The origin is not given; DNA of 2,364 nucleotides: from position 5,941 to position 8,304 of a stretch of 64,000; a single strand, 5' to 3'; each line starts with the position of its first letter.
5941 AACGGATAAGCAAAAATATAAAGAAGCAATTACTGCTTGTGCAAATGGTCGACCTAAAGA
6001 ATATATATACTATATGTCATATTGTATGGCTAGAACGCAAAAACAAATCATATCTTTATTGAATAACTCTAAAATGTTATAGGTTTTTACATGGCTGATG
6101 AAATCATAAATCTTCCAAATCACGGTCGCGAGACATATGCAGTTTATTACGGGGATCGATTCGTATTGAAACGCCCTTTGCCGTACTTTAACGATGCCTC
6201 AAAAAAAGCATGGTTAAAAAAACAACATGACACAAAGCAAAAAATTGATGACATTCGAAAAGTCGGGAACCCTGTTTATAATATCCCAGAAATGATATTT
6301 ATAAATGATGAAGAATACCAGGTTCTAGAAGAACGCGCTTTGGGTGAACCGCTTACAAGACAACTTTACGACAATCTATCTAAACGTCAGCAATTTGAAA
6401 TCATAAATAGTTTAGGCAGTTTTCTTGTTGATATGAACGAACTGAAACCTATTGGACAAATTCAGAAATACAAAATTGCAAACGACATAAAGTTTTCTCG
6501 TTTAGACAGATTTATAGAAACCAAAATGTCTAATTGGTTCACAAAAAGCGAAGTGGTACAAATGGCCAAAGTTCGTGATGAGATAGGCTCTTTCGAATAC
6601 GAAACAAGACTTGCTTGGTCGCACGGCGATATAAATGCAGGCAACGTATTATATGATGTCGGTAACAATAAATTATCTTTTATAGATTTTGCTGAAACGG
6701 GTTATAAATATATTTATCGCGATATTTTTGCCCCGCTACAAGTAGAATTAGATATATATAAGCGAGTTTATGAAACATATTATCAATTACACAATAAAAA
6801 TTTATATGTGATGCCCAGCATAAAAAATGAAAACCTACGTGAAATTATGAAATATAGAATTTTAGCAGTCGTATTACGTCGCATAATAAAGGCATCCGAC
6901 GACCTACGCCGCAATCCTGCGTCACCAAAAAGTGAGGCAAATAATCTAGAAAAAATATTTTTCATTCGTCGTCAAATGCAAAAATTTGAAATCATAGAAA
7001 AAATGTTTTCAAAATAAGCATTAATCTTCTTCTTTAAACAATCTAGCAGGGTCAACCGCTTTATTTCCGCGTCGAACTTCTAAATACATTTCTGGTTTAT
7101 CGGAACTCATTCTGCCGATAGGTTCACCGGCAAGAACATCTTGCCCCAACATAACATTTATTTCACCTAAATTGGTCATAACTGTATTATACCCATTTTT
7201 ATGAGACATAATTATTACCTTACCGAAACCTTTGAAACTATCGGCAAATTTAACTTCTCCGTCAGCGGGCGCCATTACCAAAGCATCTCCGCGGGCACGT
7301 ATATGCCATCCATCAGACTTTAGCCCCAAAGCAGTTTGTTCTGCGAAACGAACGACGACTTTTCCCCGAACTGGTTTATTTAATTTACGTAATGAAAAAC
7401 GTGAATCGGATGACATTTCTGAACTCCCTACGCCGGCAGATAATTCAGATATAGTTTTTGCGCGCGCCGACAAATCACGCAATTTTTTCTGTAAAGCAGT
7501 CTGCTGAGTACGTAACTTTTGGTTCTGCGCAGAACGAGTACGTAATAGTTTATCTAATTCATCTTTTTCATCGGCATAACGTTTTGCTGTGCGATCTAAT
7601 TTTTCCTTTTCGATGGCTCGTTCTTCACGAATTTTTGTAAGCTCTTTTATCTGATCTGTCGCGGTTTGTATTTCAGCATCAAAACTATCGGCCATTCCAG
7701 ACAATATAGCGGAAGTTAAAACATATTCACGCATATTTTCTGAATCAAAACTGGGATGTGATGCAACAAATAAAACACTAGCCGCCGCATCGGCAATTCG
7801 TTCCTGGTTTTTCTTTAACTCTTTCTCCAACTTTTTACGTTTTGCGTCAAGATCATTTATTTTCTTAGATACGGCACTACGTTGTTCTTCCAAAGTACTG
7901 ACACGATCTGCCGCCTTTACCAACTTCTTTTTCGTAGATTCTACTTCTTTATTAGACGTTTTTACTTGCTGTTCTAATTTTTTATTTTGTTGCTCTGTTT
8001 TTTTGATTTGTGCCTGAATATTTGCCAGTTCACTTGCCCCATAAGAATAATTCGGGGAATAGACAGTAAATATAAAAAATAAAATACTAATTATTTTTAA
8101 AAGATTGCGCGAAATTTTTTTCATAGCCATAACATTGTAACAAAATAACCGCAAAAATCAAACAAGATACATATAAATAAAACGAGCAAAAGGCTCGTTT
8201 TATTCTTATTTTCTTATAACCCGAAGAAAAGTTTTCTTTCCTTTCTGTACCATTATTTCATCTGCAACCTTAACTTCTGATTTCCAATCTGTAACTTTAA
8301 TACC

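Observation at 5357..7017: Operon of a Fic-fold protein with a degenerate, Doc-like motif (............) and an APH/protein-kinase-fold protein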

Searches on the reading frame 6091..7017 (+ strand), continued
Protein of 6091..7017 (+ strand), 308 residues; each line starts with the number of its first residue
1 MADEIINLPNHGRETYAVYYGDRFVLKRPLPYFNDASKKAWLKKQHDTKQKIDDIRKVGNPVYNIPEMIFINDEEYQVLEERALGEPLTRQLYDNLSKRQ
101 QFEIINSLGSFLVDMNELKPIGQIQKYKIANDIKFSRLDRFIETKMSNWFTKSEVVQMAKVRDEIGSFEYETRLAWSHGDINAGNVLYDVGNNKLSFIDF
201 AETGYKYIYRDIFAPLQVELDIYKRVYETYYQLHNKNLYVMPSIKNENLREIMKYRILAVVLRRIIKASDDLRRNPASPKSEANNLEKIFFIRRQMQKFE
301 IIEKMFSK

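Call 74: find_encoding_contigs(protein=P0232, flank=4000, max_places=2)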
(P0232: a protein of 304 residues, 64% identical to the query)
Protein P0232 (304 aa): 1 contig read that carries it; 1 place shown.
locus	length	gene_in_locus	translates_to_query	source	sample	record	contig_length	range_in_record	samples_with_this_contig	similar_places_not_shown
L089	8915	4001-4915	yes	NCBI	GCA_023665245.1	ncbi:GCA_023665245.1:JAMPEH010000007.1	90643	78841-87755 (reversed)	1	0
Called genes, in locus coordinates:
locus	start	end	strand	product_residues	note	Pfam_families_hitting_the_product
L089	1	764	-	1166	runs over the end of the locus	PF01855:POR_N, PF17147:PFOR_II, PF01558:POR, PF10371:EKR, PF00037:Fer4 (weak), PF12838:Fer4_7, PF00037:Fer4 (weak), PF02775:TPP_enzyme_C, +6 more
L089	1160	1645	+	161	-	-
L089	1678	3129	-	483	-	PF22694:CtpB_N-like, PF00595:PDZ, PF13180:PDZ_2, PF17820:PDZ_6, PF03572:Peptidase_S41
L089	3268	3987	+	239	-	PF02661:Fic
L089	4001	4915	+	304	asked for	PF01636:APH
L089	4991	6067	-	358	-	PF11932:DUF3450 (faint), PF01551:Peptidase_M23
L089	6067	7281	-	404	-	PF00579:tRNA-synt_1b, PF22421:SYY_C-terminal, PF01479:S4 (weak)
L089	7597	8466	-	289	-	PF25025:EF-Ts_N (weak), PF00889:EF_TS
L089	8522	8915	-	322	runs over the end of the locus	PF00318:Ribosomal_S2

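Call 75: find_encoding_contigs(protein=P0199, flank=4000, max_places=2)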
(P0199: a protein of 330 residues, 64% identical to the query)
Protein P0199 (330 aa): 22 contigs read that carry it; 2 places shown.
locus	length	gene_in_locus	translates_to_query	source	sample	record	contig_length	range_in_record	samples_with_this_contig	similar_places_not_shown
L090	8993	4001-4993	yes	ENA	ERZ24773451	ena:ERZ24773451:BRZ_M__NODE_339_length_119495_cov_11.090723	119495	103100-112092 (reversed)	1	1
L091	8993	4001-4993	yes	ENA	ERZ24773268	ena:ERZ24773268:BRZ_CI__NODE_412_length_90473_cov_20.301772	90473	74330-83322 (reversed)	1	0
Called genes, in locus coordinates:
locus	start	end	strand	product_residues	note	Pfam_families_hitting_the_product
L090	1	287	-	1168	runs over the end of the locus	PF01855:POR_N, PF17147:PFOR_II, PF01558:POR, PF10371:EKR, PF00037:Fer4 (weak), PF12837:Fer4_6 (weak), PF12838:Fer4_7, PF02775:TPP_enzyme_C, +8 more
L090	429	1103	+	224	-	PF00574:CLP_protease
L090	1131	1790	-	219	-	-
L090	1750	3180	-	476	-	PF22694:CtpB_N-like, PF00595:PDZ, PF13180:PDZ_2, PF17820:PDZ_6, PF03572:Peptidase_S41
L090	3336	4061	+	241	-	PF02661:Fic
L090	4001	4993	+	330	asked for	PF01636:APH (weak)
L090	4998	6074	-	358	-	PF11932:DUF3450 (faint), PF01551:Peptidase_M23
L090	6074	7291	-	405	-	PF00579:tRNA-synt_1b, PF22421:SYY_C-terminal, PF01479:S4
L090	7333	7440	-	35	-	-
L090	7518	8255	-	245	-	-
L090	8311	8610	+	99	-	-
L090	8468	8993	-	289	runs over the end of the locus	PF25025:EF-Ts_N (weak), PF00889:EF_TS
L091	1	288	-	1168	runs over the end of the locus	PF01855:POR_N, PF17147:PFOR_II, PF01558:POR, PF10371:EKR, PF00037:Fer4 (weak), PF12837:Fer4_6 (weak), PF12838:Fer4_7, PF02775:TPP_enzyme_C, +8 more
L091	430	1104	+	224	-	PF00574:CLP_protease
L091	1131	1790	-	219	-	-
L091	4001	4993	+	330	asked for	PF01636:APH (weak)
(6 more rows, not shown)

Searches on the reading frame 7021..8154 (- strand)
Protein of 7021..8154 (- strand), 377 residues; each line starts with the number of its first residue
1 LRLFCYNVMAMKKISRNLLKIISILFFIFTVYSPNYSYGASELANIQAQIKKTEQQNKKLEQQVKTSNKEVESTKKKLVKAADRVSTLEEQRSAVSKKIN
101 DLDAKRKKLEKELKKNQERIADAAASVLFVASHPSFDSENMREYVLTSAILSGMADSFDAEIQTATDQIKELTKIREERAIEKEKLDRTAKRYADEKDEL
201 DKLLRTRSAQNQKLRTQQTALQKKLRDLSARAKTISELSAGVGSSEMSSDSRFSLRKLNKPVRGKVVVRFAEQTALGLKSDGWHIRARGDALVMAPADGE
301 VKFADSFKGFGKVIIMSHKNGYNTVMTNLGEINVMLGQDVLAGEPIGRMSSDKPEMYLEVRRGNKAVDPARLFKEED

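Call 3: search_protein_families(library=pfam, proteins=[window:7021-8154:-], max_evalue=1)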
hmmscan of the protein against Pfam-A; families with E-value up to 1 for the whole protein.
window:7021-8154:- (377 aa): 43 families (the best 25 are shown)
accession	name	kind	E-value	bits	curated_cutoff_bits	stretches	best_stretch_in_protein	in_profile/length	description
PF01551.29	Peptidase_M23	-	2e-18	66.8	28.7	1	280-369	3-96/96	Peptidase family M23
PF11932.13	DUF3450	-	2.1e-08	34.2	32.6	2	44-122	33-111/241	Protein of unknown function (DUF3450)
PF08614.16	ATG16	-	7.9e-07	29.9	33.7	2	47-121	73-147/200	Autophagy protein 16 (ATG16)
PF06009.19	Laminin_II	-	1.4e-05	25.6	33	1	42-121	18-100/138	Laminin Domain II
PF05266.19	DUF724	-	0.00042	20.7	38.4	1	41-133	95-187/188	Protein of unknown function (DUF724)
PF13166.12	AAA_13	-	0.00048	19.4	36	2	36-122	364-448/713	AAA domain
PF06008.19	Laminin_I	-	0.0005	20.3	34.6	1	40-120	25-105/259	Laminin Domain I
PF19220.6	Rod_CreS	-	0.00079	19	100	1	42-238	35-221/359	Crescentin, rod domain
PF02090.21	SPAM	-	0.0013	19.2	35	1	41-121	26-106/142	Salmonella surface presentation of antigen gene type M protein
PF03961.19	FapA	-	0.0015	18.6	31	2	42-117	157-230/272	Flagellar Assembly Protein A beta solenoid domain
PF17675.6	APG6_N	-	0.0019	19.1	45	1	44-118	49-123/132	Apg6 coiled-coil region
PF10473.14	CENP-F_leu_zip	-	0.0023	18.4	34.5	1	42-120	53-131/140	Leucine-rich repeats of kinetochore protein Cenp-F/LEK1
PF11559.13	ADIP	-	0.011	16.3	34.3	1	41-121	66-143/151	Afadin- and alpha -actinin-Binding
PF25450.1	Rab11-FIP3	-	0.012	16.4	31.9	1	162-239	34-112/125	Rab11-FIP3-like domain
PF04977.20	DivIC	-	0.013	15.8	28.9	1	26-74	2-50/80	Septum formation initiator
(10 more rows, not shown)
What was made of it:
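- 7021..8154 (-): Context: coiled-coil M23 peptidase (EnvC-like), convergent with the kinase. Pfam Peptidase_M23 2e-18 (call 3).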
